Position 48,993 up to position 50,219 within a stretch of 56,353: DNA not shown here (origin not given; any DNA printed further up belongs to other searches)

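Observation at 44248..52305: Accessory island combining a betaine-type ABC importer, a broken LysR regulator and a guanidino-compound enzyme trio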

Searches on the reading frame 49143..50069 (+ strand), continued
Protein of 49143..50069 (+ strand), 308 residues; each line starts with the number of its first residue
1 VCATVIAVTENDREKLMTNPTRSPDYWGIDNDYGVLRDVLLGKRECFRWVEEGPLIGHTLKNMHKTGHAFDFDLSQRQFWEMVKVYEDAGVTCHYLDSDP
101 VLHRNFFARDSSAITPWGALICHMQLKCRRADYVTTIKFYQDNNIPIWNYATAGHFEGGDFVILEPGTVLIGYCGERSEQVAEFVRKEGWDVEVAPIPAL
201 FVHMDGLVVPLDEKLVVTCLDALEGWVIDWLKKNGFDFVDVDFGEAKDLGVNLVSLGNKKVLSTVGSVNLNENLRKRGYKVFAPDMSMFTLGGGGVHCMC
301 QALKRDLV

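Call 55: search_dna_similar(query=window:49191-50069:+, collection=plasmids, mode=protein, max_rows=25, max_evalue=1e-10)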
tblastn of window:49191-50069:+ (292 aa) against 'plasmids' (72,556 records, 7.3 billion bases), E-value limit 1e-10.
Records with a match: 26; places in all: 26; records where one place covers at least 80% of the query: 26.
Best place of each record, by identity: 60-80% 2; <60% 24.
By first word of the organism name: Sinorhizobium 6; Phyllobacterium 2; Rhizobium 2; Kozakia 2; Komagataeibacter 2; Shinella 2; Alisedimentitalea 1; Rhodobacteraceae 1; Halioglobus 1; Roseovarius 1; and 6 more.
By predicted mobility (MOB-suite, as given by PLSDB): non-mobilizable 16; conjugative 9; mobilizable 1.
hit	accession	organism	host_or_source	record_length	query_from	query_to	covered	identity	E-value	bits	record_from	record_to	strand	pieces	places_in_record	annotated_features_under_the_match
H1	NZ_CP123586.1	Alisedimentitalea scapharcae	Anadara broughtonii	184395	1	290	99%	68.8%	4e-134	425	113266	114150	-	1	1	arginine deiminase family protein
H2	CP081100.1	Rhodobacteraceae bacterium M382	-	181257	1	290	99%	68.5%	1e-133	424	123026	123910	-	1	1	amidinotransferase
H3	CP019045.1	Halioglobus pacificus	Pure cultured ...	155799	11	292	97%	42.4%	9e-70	241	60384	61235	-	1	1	record has no annotation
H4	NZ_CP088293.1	Phyllobacterium sp. T1018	Melilotus albus,Cell culture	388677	5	290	98%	39.2%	2e-58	208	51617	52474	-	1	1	dimethylarginine dimethylaminohydrolase family protein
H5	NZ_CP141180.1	Roseovarius sp. Pro17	Chionoecetes japonicus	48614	11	289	96%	40.1%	3e-59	211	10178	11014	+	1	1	dimethylarginine dimethylaminohydrolase family protein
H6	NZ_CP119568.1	Pararhizobium qamdonense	cell culture,soil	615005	11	290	96%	39.6%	9e-59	209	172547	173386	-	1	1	dimethylarginine dimethylaminohydrolase family protein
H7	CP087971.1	Rhizobium sp. RCAM05350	cell culture,fouling of walls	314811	11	290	96%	38.0%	5e-41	214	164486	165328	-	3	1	none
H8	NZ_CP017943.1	Phyllobacterium zundukense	Oxytropis triphylla,cell culture,root ...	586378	11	292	97%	35.5%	9e-53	192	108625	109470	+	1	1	arginine deiminase family protein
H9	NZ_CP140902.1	Sinorhizobium medicae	Medicago lupulina,whole organism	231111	9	292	97%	34.6%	6e-53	192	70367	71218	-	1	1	arginine deiminase family protein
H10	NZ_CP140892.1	Sinorhizobium medicae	Medicago lupulina,whole organism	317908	9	292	97%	34.6%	6e-53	192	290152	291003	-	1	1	arginine deiminase family protein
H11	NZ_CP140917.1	Sinorhizobium medicae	Medicago lupulina,whole organism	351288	9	292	97%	34.6%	6e-53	192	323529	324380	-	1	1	arginine deiminase family protein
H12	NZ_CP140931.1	Sinorhizobium medicae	Medicago lupulina,whole organism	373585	9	292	97%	34.6%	6e-53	192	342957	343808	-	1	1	arginine deiminase family protein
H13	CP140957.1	Sinorhizobium meliloti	Medicago lupulina,whole organism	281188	9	292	97%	34.3%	3e-52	190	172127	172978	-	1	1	arginine deiminase family protein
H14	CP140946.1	Sinorhizobium meliloti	Medicago lupulina,whole organism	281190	9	292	97%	34.3%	3e-52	190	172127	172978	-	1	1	arginine deiminase family protein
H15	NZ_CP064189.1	Rhizobium sp. 007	Onobrychis viciifolia,cell culture,root ...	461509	11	292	97%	34.1%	2e-51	188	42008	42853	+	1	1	arginine deiminase family protein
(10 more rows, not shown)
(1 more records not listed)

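Call 56: get_annotated_region(hit=H1, flank=9000)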
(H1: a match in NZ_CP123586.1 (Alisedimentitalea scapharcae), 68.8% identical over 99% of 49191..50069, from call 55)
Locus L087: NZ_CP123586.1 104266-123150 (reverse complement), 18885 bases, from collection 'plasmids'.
description: Alisedimentitalea scapharcae strain KCTC 42119 plasmid unnamed2, complete sequence
organism: Alisedimentitalea scapharcae (NCBI taxid 1524259)
taxonomy: Bacteria; Pseudomonadota; Alphaproteobacteria; Rhodobacterales; Paracoccaceae; Alisedimentitalea; Alisedimentitalea scapharcae
host: -; source: Anadara broughtonii; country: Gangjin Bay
typing (MOB-suite, as given by PLSDB): non-mobilizable
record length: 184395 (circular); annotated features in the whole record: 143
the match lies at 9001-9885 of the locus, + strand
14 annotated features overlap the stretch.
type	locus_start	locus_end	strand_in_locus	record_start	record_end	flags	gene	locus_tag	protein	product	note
CDS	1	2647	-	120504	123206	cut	-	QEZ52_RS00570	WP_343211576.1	AsmA family protein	-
CDS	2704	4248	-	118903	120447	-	-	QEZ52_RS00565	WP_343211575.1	efflux transporter outer membrane subunit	GO:0006810 - transport [Evidence IEA]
CDS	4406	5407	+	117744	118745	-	-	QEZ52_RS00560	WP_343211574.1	DUF4105 domain-containing protein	-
CDS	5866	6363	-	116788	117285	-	-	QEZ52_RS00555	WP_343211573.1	hypothetical protein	-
CDS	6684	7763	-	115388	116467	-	-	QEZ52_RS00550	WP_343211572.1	alpha/beta hydrolase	-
CDS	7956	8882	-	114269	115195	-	-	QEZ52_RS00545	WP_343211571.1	LysR family transcriptional regulator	GO:0006355 - regulation of DNA-templated transcription [Evidence IEA]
CDS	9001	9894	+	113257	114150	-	-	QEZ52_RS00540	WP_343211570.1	arginine deiminase family protein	-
CDS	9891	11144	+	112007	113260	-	-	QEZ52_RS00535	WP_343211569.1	Zn-dependent hydrolase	-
CDS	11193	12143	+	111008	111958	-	-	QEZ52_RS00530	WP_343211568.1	glycine betaine ABC transporter substrate-binding protein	GO:0055085 - transmembrane transport [Evidence IEA]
CDS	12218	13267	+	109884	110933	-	-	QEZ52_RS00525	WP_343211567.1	glycine betaine/L-proline ABC transporter ATP-binding protein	-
CDS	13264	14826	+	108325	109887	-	-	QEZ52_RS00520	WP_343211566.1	proline/glycine betaine ABC transporter permease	-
CDS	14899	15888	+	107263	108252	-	-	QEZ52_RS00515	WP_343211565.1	arginase family protein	-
CDS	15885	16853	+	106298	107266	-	speB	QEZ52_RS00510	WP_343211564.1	agmatinase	GO:0008295 - spermidine biosynthetic process [Evidence IEA]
CDS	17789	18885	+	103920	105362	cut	-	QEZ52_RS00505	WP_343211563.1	glutamine synthetase family protein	GO:0006542 - glutamine biosynthetic process [Evidence IEA]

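Call 57: get_annotated_region(hit=H5, flank=8000)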
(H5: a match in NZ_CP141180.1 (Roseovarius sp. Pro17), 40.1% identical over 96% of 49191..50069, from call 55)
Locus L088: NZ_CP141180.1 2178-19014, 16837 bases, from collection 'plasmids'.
description: Roseovarius sp. Pro17 plasmid unnamed, complete sequence
organism: Roseovarius sp. Pro17 (NCBI taxid 3108175)
taxonomy: Bacteria; Pseudomonadota; Alphaproteobacteria; Rhodobacterales; Roseobacteraceae; Roseovarius; Roseovarius sp. Pro17
host: -; source: Chionoecetes japonicus; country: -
typing (MOB-suite, as given by PLSDB): non-mobilizable
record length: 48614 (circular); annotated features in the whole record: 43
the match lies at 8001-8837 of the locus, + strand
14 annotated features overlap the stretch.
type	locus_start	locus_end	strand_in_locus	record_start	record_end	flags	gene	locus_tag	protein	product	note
CDS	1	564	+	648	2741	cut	-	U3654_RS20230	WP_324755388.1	MlaD family protein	-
CDS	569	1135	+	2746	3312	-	-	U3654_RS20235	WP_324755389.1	ABC-type transport auxiliary lipoprotein family protein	-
CDS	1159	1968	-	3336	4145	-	-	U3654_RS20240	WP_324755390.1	ABC transporter permease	GO:0055085 - transmembrane transport [Evidence IEA]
CDS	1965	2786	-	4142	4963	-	-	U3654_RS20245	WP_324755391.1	ABC transporter permease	GO:0055085 - transmembrane transport [Evidence IEA]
CDS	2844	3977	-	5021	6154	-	-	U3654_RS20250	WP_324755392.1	ABC transporter substrate-binding protein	-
CDS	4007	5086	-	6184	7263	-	-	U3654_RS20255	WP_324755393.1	ABC transporter ATP-binding protein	-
CDS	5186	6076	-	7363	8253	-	-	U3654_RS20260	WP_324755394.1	LysR substrate-binding domain-containing protein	-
CDS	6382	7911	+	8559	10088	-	-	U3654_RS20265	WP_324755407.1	amidohydrolase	-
CDS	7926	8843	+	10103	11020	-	-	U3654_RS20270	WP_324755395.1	dimethylarginine dimethylaminohydrolase family protein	-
CDS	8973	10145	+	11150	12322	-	-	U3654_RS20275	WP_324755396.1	efflux RND transporter periplasmic adaptor subunit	GO:0006810 - transport [Evidence IEA]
CDS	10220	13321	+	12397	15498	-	-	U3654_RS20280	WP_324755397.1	efflux RND transporter permease subunit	GO:0042908 - xenobiotic transport [Evidence IEA]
CDS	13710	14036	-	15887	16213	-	-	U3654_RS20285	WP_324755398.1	hypothetical protein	-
CDS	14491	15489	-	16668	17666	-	-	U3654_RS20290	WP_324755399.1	LLM class flavin-dependent oxidoreductase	-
CDS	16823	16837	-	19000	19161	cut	-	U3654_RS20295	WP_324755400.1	hypothetical protein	-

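Call 59: get_annotated_region(hit=H2, flank=12000)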
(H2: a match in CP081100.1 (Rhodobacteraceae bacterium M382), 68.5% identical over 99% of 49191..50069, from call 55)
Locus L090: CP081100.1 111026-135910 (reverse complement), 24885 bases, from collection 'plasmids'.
description: Rhodobacteraceae bacterium M382 plasmid unnamed2, complete sequence
organism: Rhodobacteraceae bacterium M382 (NCBI taxid 2867017)
taxonomy: Bacteria; Pseudomonadota; Alphaproteobacteria; Rhodobacterales; Paracoccaceae; ; Rhodobacteraceae bacterium M382
host: -; source: -; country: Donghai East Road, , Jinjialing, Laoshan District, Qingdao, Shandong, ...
typing (MOB-suite, as given by PLSDB): non-mobilizable
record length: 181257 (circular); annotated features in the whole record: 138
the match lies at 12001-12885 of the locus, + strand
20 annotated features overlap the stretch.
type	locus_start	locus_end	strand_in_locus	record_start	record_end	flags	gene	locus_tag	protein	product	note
CDS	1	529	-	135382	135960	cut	-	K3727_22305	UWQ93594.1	hypothetical protein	-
CDS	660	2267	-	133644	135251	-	-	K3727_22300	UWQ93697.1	mechanosensitive ion channel family protein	-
CDS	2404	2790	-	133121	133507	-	-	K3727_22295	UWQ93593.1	hypothetical protein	-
CDS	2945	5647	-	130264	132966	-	-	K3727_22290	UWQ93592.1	AsmA family protein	-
CDS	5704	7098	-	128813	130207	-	-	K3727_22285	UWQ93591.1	efflux transporter outer membrane subunit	-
CDS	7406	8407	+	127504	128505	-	-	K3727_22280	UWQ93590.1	DUF4105 domain-containing protein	-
CDS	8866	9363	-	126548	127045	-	-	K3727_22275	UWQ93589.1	hypothetical protein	-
CDS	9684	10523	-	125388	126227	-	-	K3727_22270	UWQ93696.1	alpha/beta hydrolase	-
CDS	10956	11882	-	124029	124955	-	-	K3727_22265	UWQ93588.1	LysR family transcriptional regulator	-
CDS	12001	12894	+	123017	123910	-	-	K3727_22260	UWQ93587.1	amidinotransferase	-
CDS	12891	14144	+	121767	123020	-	-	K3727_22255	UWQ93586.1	Zn-dependent hydrolase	-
CDS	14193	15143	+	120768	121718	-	-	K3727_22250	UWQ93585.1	amino acid-binding protein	-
CDS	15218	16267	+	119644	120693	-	-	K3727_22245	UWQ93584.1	glycine betaine/L-proline ABC transporter ATP-binding protein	-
CDS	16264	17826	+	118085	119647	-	-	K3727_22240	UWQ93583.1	proline/glycine betaine ABC transporter permease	-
CDS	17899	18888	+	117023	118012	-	-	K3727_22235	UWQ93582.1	arginase family protein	-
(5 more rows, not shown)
